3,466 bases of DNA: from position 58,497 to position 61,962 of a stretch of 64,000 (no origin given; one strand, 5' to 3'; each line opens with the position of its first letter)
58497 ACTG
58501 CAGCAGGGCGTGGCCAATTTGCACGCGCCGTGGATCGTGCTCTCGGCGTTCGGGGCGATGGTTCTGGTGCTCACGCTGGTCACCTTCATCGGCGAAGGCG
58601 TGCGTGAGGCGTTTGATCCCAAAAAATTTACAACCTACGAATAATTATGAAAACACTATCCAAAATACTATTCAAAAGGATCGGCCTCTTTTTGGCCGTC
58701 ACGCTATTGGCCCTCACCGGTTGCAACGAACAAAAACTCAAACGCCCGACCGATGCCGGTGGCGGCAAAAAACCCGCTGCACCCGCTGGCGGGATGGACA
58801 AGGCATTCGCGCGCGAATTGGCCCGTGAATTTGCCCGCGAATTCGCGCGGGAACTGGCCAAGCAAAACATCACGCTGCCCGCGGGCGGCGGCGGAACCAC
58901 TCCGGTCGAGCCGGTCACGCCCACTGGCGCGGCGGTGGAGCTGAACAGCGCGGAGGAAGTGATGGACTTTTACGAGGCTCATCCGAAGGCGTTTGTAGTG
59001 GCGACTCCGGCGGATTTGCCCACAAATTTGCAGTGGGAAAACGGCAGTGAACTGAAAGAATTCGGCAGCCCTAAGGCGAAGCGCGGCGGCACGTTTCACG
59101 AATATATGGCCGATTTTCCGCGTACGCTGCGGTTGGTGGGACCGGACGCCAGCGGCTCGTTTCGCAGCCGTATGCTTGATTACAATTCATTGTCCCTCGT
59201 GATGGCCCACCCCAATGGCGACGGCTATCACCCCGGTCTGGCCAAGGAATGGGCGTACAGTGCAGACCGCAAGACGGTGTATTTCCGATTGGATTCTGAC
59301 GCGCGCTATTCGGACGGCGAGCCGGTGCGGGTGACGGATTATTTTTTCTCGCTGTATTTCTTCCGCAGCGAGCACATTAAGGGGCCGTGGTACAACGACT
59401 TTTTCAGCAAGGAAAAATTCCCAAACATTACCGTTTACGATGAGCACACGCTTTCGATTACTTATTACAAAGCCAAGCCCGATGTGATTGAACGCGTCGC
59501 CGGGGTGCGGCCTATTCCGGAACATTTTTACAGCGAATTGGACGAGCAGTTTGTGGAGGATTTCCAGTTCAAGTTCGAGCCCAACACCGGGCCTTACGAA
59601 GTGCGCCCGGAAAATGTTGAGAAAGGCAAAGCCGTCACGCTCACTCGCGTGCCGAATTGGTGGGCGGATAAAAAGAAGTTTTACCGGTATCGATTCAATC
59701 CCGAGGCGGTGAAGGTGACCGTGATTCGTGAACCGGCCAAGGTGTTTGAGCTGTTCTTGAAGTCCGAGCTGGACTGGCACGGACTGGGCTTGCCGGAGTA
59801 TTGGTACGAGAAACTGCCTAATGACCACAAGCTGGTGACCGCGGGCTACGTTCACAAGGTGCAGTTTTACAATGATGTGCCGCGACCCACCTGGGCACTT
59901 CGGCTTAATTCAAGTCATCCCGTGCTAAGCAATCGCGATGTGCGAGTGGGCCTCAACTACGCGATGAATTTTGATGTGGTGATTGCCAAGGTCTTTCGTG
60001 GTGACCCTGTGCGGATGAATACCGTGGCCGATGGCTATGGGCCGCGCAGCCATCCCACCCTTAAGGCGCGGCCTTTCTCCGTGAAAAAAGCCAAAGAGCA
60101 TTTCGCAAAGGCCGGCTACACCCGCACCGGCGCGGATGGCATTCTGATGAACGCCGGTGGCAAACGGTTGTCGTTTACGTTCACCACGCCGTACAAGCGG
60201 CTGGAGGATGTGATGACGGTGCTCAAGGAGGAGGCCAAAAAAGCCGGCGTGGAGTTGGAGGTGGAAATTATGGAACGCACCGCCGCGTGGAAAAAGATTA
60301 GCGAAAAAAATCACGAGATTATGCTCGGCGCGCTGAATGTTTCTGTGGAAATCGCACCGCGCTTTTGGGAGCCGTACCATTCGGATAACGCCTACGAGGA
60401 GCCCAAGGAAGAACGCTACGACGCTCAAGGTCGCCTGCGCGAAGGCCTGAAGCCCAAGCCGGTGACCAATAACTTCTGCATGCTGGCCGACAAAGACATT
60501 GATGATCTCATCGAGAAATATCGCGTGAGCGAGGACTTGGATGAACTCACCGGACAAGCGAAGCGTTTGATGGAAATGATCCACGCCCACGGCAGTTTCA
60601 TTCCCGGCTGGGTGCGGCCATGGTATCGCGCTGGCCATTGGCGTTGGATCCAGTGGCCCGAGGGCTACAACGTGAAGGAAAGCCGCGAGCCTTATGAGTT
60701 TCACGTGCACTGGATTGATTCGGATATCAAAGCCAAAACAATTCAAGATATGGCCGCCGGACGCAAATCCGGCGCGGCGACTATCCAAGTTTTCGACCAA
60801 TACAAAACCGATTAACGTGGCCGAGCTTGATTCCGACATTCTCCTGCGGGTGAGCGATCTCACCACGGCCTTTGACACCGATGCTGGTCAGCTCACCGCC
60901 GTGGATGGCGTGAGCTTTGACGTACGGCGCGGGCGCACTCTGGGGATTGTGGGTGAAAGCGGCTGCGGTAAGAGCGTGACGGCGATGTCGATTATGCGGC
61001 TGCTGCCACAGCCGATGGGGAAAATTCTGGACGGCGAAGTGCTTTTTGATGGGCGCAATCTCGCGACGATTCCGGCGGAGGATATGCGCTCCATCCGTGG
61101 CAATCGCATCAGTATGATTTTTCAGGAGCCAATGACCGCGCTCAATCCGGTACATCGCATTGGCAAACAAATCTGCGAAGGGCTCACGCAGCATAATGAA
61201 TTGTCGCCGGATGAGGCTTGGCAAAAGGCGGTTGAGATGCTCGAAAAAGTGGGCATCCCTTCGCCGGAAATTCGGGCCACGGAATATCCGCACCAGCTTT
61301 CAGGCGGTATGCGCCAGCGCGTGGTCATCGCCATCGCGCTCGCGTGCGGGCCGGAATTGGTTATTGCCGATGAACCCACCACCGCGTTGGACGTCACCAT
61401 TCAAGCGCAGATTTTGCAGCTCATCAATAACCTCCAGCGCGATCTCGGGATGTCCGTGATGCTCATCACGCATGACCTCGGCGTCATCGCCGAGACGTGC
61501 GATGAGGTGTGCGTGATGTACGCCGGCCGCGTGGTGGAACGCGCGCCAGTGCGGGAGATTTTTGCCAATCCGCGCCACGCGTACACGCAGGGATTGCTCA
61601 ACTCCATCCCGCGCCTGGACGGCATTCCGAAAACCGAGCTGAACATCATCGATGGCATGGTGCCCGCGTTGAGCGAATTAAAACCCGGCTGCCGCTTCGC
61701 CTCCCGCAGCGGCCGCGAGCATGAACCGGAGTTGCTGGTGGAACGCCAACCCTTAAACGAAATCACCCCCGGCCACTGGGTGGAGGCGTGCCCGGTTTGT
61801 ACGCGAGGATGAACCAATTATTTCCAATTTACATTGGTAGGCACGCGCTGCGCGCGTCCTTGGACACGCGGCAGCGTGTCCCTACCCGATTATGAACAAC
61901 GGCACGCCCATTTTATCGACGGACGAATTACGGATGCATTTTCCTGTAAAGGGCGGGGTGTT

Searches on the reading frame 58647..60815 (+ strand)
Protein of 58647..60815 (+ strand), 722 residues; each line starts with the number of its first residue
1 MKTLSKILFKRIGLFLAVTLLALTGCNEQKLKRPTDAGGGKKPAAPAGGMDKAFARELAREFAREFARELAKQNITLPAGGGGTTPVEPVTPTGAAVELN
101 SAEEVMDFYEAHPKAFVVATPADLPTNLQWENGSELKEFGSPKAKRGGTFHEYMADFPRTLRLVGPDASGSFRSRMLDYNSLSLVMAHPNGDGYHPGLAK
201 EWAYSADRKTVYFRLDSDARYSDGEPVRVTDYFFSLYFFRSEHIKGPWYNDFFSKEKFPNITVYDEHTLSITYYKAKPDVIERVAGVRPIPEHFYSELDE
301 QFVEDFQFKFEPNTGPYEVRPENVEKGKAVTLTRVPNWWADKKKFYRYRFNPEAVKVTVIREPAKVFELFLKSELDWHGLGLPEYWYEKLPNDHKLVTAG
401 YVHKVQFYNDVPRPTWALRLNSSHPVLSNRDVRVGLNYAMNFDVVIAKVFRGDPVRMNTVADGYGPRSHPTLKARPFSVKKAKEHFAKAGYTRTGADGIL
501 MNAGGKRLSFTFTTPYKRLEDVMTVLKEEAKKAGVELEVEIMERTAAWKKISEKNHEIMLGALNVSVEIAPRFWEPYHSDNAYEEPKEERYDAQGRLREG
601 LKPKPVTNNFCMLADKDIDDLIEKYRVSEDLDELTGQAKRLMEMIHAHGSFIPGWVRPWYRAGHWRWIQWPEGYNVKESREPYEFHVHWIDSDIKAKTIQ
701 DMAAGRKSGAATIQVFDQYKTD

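Call 47: search_protein_families(library=pfam, proteins=[window:58647-60815:+], max_evalue=0.00001)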
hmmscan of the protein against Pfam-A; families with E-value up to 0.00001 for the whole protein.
window:58647-60815:+ (722 aa): 1 family
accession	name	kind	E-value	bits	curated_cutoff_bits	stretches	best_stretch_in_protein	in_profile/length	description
PF00496.27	SBP_bac_5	-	1.4e-47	163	32.4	1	194-580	2-363/368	Bacterial extracellular solute-binding proteins, family 5 Middle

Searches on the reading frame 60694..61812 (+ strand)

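Call 47: search_protein_families(library=pfam, proteins=[window:60694-61812:+], max_evalue=0.00001)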
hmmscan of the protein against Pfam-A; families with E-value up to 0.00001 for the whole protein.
window:60694-61812:+ (372 aa): 3 families
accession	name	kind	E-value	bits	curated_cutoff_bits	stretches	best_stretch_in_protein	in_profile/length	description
PF00005.33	ABC_tran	-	2.8e-29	102.9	25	1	71-230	2-137/137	ABC transporter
PF08352.17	oligo_HPY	-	1.6e-15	57.7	27.1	1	281-338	1-57/65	Oligopeptide/dipeptide transporter, C-terminal region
PF13304.12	AAA_21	-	4.7e-06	27.3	27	0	191-265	227-303/304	AAA domain, putative AbiEii toxin, Type IV TA system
